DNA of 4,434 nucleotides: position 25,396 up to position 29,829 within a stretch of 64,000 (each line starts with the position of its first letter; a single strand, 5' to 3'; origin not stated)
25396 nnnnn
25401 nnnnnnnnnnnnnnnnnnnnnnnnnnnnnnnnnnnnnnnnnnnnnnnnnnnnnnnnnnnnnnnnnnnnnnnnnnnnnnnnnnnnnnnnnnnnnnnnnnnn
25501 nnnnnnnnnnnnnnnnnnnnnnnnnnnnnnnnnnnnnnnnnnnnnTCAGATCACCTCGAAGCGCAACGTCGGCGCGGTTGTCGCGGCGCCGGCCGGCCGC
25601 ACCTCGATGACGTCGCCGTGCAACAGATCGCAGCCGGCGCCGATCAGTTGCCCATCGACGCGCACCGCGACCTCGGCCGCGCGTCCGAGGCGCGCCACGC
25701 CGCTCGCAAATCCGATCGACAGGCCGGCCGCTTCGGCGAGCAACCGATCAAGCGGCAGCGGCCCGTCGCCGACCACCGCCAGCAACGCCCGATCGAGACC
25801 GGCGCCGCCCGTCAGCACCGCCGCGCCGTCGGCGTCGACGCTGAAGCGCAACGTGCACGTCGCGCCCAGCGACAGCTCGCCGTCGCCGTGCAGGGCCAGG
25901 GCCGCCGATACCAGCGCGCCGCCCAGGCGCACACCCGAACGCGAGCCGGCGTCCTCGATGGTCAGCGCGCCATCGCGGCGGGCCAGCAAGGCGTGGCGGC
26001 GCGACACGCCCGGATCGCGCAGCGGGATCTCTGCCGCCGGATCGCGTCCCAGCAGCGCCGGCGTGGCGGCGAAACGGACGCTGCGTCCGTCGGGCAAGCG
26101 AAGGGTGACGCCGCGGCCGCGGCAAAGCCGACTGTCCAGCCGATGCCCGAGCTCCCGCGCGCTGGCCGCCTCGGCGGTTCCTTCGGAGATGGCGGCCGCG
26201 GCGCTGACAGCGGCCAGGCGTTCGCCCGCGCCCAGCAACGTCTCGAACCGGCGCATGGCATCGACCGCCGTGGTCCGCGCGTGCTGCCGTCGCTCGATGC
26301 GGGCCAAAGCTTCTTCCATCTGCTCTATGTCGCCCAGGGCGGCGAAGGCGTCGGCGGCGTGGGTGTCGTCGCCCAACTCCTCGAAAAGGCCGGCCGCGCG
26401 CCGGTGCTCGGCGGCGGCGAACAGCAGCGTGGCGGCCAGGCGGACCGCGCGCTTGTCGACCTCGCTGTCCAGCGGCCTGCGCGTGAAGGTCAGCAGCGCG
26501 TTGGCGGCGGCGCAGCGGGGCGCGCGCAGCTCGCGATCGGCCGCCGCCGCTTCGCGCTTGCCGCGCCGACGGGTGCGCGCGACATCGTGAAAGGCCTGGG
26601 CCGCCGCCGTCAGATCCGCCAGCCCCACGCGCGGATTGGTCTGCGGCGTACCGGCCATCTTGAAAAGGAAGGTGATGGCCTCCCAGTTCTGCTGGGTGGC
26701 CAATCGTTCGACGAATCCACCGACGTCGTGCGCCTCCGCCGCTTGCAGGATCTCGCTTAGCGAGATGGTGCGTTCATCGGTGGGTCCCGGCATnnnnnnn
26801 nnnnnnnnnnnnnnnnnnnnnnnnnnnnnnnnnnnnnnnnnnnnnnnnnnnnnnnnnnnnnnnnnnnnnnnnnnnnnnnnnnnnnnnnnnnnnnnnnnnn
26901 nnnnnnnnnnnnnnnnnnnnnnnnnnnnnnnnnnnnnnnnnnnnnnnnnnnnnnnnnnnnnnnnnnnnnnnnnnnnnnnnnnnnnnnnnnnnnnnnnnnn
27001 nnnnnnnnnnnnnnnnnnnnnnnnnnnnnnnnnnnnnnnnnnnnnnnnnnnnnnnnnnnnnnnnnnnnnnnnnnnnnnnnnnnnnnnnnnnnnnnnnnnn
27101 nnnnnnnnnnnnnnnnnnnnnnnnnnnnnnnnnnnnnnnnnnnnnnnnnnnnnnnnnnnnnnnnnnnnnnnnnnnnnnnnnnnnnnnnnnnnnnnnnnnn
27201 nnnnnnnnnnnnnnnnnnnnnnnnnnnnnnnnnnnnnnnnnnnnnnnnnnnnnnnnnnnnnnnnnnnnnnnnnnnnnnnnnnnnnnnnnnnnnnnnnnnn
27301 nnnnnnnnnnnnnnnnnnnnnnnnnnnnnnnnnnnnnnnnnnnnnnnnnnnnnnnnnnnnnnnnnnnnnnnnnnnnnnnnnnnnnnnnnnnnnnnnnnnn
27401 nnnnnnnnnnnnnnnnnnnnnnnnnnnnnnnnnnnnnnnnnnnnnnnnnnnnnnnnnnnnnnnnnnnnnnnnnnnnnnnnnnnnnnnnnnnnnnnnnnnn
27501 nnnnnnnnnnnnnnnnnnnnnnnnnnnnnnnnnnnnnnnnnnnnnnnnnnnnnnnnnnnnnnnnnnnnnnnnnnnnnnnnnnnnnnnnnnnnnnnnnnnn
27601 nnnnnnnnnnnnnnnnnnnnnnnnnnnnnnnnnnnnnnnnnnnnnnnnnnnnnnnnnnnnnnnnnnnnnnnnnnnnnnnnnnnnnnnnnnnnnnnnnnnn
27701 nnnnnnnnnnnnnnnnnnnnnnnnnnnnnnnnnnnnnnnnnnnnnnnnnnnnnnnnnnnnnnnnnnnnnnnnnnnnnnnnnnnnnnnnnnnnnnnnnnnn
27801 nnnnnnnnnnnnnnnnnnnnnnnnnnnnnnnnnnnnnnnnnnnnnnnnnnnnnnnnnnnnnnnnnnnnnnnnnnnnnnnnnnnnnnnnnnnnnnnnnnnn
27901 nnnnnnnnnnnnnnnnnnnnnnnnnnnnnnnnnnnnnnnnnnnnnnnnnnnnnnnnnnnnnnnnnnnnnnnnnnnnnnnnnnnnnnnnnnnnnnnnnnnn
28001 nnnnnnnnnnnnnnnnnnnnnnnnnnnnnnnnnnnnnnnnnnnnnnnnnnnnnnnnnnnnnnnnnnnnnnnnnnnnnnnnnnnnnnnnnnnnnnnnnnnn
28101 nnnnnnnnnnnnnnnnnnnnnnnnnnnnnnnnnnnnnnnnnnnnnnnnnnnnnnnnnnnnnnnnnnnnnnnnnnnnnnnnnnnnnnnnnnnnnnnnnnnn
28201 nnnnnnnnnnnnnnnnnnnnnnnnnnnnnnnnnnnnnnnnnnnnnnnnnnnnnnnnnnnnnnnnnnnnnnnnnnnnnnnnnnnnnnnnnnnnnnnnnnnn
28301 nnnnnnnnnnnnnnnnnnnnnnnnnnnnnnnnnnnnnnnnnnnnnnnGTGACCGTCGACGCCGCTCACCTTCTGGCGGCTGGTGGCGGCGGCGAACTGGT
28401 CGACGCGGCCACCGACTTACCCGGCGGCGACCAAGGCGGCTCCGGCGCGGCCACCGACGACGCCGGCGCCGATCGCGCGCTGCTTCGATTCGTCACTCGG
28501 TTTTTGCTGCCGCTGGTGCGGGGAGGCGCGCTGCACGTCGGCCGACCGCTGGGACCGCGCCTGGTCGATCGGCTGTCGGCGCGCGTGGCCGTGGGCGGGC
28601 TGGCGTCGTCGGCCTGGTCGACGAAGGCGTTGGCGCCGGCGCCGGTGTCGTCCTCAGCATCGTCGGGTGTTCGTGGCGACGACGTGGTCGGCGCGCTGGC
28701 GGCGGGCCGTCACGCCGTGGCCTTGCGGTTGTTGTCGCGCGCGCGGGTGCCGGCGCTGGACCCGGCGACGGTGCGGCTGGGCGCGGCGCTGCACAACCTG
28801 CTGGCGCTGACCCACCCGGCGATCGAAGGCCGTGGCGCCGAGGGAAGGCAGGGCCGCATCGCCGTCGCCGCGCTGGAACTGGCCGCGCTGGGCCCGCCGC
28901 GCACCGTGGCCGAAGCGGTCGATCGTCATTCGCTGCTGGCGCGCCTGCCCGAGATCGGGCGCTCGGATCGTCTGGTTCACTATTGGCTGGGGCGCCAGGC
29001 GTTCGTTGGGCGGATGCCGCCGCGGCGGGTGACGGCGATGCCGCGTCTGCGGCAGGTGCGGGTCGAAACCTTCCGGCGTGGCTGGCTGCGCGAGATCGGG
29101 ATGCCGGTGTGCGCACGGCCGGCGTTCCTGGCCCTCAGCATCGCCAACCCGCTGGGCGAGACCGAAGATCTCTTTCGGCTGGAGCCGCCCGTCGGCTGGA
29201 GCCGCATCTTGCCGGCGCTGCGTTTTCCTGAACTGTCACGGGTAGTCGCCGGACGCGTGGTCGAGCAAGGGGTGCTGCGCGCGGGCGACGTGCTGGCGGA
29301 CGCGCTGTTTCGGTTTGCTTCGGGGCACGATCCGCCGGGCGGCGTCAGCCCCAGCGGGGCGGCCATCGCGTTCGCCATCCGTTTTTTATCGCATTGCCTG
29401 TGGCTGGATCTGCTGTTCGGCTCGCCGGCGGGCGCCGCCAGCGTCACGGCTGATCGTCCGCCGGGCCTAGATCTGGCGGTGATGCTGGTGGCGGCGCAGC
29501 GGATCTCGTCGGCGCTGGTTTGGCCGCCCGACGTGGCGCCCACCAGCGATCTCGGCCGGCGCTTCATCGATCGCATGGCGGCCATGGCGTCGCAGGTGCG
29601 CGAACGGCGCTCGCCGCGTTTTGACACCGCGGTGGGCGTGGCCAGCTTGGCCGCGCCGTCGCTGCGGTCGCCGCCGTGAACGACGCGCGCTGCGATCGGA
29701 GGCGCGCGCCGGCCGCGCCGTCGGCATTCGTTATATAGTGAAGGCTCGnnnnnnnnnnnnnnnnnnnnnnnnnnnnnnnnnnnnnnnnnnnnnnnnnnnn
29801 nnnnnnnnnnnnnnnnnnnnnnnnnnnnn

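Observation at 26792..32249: Translationally coupled four-gene module: two large orphan proteins + RavA-like MoxR AAA+ ATPase + amino-methyltransferase (candidate undescribed NTP-dependent system)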

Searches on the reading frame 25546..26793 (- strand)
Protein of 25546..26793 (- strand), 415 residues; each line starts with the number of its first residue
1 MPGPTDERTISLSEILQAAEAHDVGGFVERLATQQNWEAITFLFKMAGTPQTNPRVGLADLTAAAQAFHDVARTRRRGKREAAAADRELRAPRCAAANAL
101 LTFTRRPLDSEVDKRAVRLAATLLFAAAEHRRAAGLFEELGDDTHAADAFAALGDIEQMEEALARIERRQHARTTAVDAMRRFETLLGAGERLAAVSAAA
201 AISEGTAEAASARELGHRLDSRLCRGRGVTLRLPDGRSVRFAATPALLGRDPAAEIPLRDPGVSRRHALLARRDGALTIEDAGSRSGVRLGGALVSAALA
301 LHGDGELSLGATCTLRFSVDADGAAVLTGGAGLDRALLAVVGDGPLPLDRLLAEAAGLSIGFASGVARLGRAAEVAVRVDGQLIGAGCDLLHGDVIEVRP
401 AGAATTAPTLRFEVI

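Call 7: search_protein_families(library=pfam, proteins=[window:25546-26793:-], max_evalue=0.01)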
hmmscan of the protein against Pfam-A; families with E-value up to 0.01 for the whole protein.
window:25546-26793:- (415 aa): 2 families
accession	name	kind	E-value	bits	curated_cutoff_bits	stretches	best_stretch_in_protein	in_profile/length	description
PF00498.31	FHA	-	1.2e-10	42.1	20.7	1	248-302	3-59/67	FHA domain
PF16697.10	Yop-YscD_cpl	-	6.8e-09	36.3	33.2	1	236-312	9-86/94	Inner membrane component of T3SS, cytoplasmic domain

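Call 8: search_protein_families(library=padloc, proteins=[window:25546-26793:-], max_evalue=0.01)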
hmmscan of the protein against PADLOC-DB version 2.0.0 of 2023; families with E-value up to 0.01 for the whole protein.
window:25546-26793:- (415 aa): 0 families

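Call 9: search_protein_families(library=ncbifam, proteins=[window:25546-26793:-], max_evalue=0.01)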
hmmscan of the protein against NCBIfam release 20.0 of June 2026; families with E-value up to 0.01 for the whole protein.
window:25546-26793:- (415 aa): 4 families
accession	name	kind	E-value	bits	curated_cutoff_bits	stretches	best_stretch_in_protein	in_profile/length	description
NF049868.1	FhaB_Rv0019c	equivalog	7.9e-10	39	125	1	235-313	77-155/158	FHA domain-containing protein FhaB/FipA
NF052573.1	HisKinEspAMyxo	equivalog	1.2e-08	33.5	1400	1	236-319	38-121/755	serine histidine kinase EspA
NF041660.2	oxygluDhInhib_OdhI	equivalog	2.8e-05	24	200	1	247-299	59-111/130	oxoglutarate dehydrogenase inhibitor Odhl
NF033760.1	gliding_GltG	equivalog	0.00059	18.5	650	1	248-326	28-105/650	adventurous gliding motility protein GltG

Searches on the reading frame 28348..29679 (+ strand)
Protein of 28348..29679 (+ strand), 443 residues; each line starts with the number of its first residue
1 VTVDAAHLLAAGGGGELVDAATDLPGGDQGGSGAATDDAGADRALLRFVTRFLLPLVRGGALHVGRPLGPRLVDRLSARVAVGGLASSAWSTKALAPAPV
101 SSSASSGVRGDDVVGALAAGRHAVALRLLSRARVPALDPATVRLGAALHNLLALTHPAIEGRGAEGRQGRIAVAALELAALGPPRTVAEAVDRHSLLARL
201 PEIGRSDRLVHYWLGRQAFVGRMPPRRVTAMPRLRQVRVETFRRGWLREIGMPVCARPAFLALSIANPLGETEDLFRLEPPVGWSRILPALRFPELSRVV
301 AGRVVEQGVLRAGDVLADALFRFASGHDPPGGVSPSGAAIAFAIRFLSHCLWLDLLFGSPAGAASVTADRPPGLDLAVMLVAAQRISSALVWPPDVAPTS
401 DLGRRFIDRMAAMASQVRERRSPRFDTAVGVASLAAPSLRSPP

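Call 7: search_protein_families(library=pfam, proteins=[window:28348-29679:+], max_evalue=0.01)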
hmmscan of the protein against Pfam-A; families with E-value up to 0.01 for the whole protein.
window:28348-29679:+ (443 aa): 0 families

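Call 8: search_protein_families(library=padloc, proteins=[window:28348-29679:+], max_evalue=0.01)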
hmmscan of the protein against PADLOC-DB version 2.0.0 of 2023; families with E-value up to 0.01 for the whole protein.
window:28348-29679:+ (443 aa): 0 families

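Call 9: search_protein_families(library=ncbifam, proteins=[window:28348-29679:+], max_evalue=0.01)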
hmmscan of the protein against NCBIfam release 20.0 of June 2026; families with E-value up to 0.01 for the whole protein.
window:28348-29679:+ (443 aa): 0 families

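Call 17: search_protein_families(library=pfam, proteins=[window:28348-29679:+], max_evalue=10)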
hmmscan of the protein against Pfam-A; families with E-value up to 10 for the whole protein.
window:28348-29679:+ (443 aa): 0 families

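Call 21: find_homologous_proteins(query=window:28348-29679:+)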
Query window:28348-29679:+ (443 aa): 210 proteins with E <= 0.001 among 8000 candidates; the best 120 are listed.
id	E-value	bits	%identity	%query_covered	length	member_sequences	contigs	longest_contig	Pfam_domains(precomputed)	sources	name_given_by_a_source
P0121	5.5e-277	937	100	100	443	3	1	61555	-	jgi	jgi:hypothetical protein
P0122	1.8e-245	833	90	100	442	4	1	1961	-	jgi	jgi:hypothetical protein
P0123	4.4e-191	654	74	94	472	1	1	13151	-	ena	-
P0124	6.5e-174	597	69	99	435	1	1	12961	-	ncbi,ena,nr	ncbi:MAG TPA: hypothetical protein VNO55_15950 [Polyangia bacterium]|nr:hypothetical protein [Polyan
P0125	7.8e-173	594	69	99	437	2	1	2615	-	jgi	jgi:hypothetical protein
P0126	8.9e-173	593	69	99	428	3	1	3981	-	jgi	jgi:hypothetical protein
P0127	1.1e-162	560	67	93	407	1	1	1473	-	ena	-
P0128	8.2e-144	498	73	70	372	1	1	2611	-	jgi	jgi:hypothetical protein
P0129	8.4e-144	498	74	69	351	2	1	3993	-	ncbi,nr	ncbi:MAG TPA: hypothetical protein VMU50_07790, partial [Polyangia bacterium]|nr:hypothetical protei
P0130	3.0e-127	443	60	88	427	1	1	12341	-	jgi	jgi:hypothetical protein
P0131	8.8e-125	435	57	88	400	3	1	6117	-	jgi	jgi:hypothetical protein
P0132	2.8e-124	434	58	90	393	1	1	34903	-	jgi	jgi:hypothetical protein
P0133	1.5e-122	428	58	90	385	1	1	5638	-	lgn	-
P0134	5.9e-122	426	58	89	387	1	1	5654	-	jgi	jgi:hypothetical protein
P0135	1.0e-121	425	57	88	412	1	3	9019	-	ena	-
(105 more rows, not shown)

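Call 54: predict_structure(alignment_id=A2)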
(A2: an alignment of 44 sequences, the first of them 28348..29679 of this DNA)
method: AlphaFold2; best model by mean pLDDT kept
length: 443 residues; sequences in the alignment: 44
mean_pLDDT: 83.8   pTM: 0.82
mean pLDDT of the five models: 83.8, 82.3, 81.7, 79.8, 78.3
residues with pLDDT >= 90: 261; 70-90: 100; 50-70: 44; < 50: 38
segments of 3 or more residues with pLDDT < 50: 1-30, 365-367
pLDDT, mean of each block of 10 residues (from residue 1): 33 35 42 68 91 91 88 94 62 57 55 89 95 94 97 85 92 97 97 94 78 76 75 69 77 91 95 86 95 96 95 97 95 95 98 90 57 95 98 96 97 97 97 96 65
secondary structure, 60 per line:
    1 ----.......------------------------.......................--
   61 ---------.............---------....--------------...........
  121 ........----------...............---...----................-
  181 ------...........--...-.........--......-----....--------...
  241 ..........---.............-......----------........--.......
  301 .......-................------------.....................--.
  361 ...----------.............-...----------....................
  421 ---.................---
elements in order: H5-11 H36-58 H70-82 H92-95 H110-128 H139-153 H164-179 H187-197 E204-212 E215-220 H226-229 E238-245 H246-250 H254-266 H268-273 H284-291 H294-307 H309-324 H337-357 H360-363 H374-386 H401-420 H424-440

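Call 63: search_protein_families(library=pfam, alignment_id=A2, max_evalue=0.5)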
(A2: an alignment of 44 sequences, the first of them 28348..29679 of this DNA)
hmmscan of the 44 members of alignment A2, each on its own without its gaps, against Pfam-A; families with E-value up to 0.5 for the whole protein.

A. member 1, window:28348-29679:+ (443 aa): 0 families

B. families by the number of members that match (of 44 scanned): 4 families
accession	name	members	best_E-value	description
PF11275.13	DUF3077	1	0.19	Protein of unknown function (DUF3077)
PF10736.14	DUF2527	1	0.27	Protein of unknown function (DUF2627)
PF16844.10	DIMCO_N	1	0.28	Dinitrogenase iron-molybdenum cofactor, N-terminal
PF13865.11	FoP_duplication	1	0.36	C-terminal duplication domain of Friend of PRMT1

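Call 94: fold_search(model_id=the predicted structure, library=pdb)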
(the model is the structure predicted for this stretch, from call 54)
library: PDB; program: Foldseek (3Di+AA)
matches with E <= 10: 180; with E <= 0.001: 0
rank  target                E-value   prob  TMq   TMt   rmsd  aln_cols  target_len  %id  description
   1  8tf5                  3.4e-01  0.13  0.13  0.15  23.9       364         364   12  Crystal structure of orphan G protein-coupled receptor 6, pseudoapo form (released 2024-12-04)
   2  9mg8_B                5.0e-01  0.08  0.12  0.14  22.6       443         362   16  Crystal Structure of b-iTHR-110 (released 2025-12-17)
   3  8src_A                6.5e-01  0.11  0.15  0.07  20.7       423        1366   14  Cryo-EM structure of TRPM2 chanzyme in the presence of Calcium and ADP-ribose (released 2024-05-08)
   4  9mg8_A                7.1e-01  0.08  0.12  0.14  20.3       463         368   14  Crystal Structure of b-iTHR-110 (released 2025-12-17)
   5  5cjp_E                8.5e-01  0.05  0.11  0.12  27.8       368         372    8  The Structural Basis for Cdc42-Induced Dimerization of IQGAPs (released 2016-08-10)
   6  6owo_A                9.3e-01  0.10  0.16  0.14  19.0       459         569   11  CRYO-EM STRUCTURE OF PHOSPHORYLATED AP-2 CORE BOUND TO NECAP (released 2019-09-11)
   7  8gha_D                1.1e+00  0.08  0.17  0.13  17.0       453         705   10  Hir3 Arm/Tail, Hir2 WD40, C-terminal Hpc2 (released 2024-07-10)
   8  9ed8_A                1.2e+00  0.09  0.17  0.05  18.0       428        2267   12  Intermediate state of mTOR on membrane (released 2025-09-10)
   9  8srg_A                1.3e+00  0.08  0.17  0.08  21.0       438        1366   14  Cryo-EM structure of TRPM2 chanzyme in the presence of Magnesium, Adenosine monophosphate, and Ribose-5-phosphate (released 2024-05-15)
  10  7moc_A                1.5e+00  0.07  0.15  0.08  19.1       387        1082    9  Neurofibromin core (released 2021-12-15)
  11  3jbz                  1.6e+00  0.09  0.15  0.09  18.9       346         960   10  Crystal structure of mTOR docked into EM map of dimeric ATM kinase (released 2016-11-16)
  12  7y8t_B                1.7e+00  0.10  0.19  0.13  21.4       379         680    8  Structure of Cas7-11-crRNA in complex with TPR-CHAT (released 2023-06-28)
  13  8qca_B                1.7e+00  0.04  0.12  0.09  20.3       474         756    9  CryoEM structure of a S. Cerevisiae Ski2387 complex in the closed state bound to RNA (released 2023-11-15)
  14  6zz6_D                1.8e+00  0.06  0.14  0.08  21.6       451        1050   10  Cryo-EM structure of S.cerevisiae cohesin-Scc2-DNA complex (released 2020-09-30)
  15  5wiv                  1.8e+00  0.04  0.11  0.12  22.5       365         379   12  Structure of the sodium-bound human D4 Dopamine receptor in complex with Nemonapride (released 2017-10-18)
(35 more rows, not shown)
